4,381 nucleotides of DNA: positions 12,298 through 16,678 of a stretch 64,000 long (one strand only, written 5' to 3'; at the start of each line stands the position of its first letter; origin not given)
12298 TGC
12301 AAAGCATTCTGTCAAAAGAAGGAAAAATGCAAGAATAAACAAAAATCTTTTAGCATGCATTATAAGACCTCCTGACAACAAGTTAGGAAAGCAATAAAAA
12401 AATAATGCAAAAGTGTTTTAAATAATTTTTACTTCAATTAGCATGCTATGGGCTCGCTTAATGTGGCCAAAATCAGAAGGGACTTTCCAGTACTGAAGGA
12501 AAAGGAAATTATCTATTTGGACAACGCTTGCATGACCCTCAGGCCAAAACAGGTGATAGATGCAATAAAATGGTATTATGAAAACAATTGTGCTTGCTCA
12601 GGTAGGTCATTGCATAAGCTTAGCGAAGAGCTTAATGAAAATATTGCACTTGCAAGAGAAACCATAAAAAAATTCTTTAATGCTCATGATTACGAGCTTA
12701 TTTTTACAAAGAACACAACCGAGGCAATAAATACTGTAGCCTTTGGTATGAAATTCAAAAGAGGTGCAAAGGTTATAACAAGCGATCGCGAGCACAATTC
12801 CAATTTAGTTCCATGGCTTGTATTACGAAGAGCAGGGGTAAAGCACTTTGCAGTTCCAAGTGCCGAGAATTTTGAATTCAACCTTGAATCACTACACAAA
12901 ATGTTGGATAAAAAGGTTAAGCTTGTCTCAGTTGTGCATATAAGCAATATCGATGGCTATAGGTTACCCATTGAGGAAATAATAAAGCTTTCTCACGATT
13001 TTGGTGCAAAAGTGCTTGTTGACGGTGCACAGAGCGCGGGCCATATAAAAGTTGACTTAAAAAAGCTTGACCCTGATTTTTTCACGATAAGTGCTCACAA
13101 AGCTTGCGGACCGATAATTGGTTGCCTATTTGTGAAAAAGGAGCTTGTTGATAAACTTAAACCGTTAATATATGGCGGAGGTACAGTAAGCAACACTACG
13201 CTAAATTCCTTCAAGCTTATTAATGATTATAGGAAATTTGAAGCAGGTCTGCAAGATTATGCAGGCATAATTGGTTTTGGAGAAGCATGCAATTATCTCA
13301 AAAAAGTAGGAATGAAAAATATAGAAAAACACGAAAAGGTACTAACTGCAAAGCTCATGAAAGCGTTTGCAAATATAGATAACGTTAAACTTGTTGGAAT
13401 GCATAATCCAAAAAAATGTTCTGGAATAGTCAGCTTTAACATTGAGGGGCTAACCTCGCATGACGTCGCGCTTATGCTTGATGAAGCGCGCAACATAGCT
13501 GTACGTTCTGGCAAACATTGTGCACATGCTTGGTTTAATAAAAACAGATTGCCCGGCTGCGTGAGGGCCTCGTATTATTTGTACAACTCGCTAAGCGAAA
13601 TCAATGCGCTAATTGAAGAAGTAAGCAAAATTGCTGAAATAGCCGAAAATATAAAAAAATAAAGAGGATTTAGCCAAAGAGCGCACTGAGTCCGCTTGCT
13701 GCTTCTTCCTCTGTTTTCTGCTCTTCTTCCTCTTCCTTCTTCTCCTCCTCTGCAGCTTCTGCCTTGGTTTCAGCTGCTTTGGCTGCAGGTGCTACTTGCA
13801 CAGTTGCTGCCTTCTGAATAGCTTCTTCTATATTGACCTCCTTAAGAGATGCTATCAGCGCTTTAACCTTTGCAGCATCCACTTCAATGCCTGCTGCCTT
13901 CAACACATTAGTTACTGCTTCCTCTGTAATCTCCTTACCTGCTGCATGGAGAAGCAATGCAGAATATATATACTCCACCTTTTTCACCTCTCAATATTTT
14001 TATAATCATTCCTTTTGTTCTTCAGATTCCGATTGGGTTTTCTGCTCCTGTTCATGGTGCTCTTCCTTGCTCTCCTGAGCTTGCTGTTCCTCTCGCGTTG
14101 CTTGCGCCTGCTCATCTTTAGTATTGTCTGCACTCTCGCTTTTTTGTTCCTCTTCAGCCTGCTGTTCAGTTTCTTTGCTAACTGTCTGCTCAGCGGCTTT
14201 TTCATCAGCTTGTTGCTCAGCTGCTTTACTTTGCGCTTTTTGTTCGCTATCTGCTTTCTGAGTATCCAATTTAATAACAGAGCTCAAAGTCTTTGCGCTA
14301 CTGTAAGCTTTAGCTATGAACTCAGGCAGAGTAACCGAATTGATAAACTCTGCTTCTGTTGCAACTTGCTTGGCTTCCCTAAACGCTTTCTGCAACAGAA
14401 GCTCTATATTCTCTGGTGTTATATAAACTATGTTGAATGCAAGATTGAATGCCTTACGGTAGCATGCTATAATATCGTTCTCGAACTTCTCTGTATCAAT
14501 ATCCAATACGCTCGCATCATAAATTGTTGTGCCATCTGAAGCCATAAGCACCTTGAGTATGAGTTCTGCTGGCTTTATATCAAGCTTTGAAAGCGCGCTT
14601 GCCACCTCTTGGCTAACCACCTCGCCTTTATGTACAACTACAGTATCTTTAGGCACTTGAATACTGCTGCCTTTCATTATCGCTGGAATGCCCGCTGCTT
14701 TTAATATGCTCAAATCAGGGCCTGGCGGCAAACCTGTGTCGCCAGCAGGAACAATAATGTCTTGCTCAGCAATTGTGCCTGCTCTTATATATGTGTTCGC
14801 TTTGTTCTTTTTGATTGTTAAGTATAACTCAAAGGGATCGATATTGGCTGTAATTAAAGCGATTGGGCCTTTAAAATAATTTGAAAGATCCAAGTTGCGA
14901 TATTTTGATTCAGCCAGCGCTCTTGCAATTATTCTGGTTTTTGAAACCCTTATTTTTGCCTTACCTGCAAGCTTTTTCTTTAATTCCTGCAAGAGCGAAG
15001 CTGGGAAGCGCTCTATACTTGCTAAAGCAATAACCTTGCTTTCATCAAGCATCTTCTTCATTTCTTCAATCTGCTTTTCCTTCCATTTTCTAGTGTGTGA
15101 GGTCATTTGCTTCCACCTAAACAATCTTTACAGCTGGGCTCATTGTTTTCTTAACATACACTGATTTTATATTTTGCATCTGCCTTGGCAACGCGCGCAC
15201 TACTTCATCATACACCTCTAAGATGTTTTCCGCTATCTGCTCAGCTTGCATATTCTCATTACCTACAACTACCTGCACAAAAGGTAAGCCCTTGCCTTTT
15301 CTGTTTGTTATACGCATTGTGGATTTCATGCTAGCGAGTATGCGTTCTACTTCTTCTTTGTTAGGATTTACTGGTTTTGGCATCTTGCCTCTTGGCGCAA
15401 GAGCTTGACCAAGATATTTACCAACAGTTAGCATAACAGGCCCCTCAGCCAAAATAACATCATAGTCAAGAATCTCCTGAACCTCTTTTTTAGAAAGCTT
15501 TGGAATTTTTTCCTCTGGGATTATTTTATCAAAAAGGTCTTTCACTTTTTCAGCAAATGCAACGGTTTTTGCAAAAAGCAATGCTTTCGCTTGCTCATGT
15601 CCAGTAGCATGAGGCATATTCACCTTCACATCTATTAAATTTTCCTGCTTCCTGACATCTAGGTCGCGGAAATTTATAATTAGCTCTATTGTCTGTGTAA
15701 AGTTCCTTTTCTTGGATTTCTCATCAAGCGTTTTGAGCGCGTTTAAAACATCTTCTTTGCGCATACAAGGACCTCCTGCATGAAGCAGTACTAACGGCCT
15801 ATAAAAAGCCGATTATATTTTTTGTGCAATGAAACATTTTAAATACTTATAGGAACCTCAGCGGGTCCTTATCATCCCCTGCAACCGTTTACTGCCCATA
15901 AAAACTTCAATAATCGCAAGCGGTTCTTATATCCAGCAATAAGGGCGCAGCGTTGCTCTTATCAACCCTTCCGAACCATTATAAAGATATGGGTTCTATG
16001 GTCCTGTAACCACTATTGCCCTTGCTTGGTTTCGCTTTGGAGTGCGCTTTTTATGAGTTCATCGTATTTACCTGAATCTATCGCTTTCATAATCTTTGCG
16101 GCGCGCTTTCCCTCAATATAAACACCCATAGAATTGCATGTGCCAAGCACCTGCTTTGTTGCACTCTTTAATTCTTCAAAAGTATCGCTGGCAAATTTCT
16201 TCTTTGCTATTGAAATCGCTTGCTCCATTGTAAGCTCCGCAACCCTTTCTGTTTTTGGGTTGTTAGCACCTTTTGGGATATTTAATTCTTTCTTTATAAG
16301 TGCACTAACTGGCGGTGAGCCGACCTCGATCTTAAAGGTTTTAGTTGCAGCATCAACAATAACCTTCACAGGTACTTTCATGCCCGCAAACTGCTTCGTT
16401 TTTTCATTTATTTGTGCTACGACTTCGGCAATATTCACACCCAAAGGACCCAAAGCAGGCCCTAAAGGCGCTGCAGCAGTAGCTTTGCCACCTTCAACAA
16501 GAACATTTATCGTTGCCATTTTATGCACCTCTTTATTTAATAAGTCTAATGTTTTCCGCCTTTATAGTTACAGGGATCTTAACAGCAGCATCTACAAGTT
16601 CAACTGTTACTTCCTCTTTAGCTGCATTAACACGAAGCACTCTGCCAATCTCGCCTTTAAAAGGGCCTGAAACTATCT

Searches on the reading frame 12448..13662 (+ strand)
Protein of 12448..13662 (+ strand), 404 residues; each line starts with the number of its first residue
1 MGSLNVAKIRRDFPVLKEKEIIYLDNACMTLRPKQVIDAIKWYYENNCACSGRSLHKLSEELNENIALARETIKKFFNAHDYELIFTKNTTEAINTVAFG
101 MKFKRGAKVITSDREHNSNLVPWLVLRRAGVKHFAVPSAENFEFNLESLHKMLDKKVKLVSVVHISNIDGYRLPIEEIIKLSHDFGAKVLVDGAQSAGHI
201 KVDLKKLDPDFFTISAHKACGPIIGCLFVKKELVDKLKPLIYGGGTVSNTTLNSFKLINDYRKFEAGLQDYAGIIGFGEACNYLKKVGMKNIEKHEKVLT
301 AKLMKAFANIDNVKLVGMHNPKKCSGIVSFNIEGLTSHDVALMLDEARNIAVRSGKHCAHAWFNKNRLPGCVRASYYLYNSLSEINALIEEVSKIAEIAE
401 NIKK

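Call 75: search_protein_families(library=pfam, proteins=[window:12448-13662:+], max_evalue=0.0001)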
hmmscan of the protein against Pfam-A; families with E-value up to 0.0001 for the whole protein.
window:12448-13662:+ (404 aa): 2 families
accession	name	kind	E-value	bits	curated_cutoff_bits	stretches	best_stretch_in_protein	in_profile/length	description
PF00266.25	Aminotran_5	-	1.4e-104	350.5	21.5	1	22-388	1-371/371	Aminotransferase class-V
PF00155.27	Aminotran_1_2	-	8.5e-09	35.5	19.7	1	68-194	46-187/361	Aminotransferase class I and II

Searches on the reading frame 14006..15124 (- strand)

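Call 63: search_protein_families(library=pfam, proteins=[window:14006-15124:-], max_evalue=0.0001)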
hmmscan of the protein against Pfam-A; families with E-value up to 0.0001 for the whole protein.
window:14006-15124:- (372 aa): 2 families
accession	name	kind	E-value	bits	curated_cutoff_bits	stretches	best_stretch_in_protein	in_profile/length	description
PF00466.25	Ribosomal_L10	-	5.6e-21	74.9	22.8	1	10-107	1-98/100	Ribosomal protein L10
PF17777.6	RL10P_insert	-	1.8e-14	53.8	29.1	1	114-183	2-71/71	Insertion domain in 60S ribosomal protein L10P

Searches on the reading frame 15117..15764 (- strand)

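Call 20: search_protein_families(library=pfam, proteins=[window:15117-15764:-], max_evalue=0.001)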
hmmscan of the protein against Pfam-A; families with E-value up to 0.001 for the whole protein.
window:15117-15764:- (215 aa): 1 family
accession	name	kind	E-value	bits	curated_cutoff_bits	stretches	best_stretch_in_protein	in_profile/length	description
PF00687.26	Ribosomal_L1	-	2.9e-40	138.4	32.2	1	16-210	3-198/198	Ribosomal protein L1p/L10e family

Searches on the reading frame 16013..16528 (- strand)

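Call 20: search_protein_families(library=pfam, proteins=[window:16013-16528:-], max_evalue=0.001)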
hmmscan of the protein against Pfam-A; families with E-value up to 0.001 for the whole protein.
window:16013-16528:- (171 aa): 2 families
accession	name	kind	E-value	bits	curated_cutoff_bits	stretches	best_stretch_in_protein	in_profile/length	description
PF03946.19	Ribosomal_L11_N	-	1.5e-22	79.6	32.9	1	7-65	1-58/58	Ribosomal protein L11, N-terminal domain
PF00298.24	Ribosomal_L11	-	4.8e-21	75.4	21.4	1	71-137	2-68/69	Ribosomal protein L11, RNA binding domain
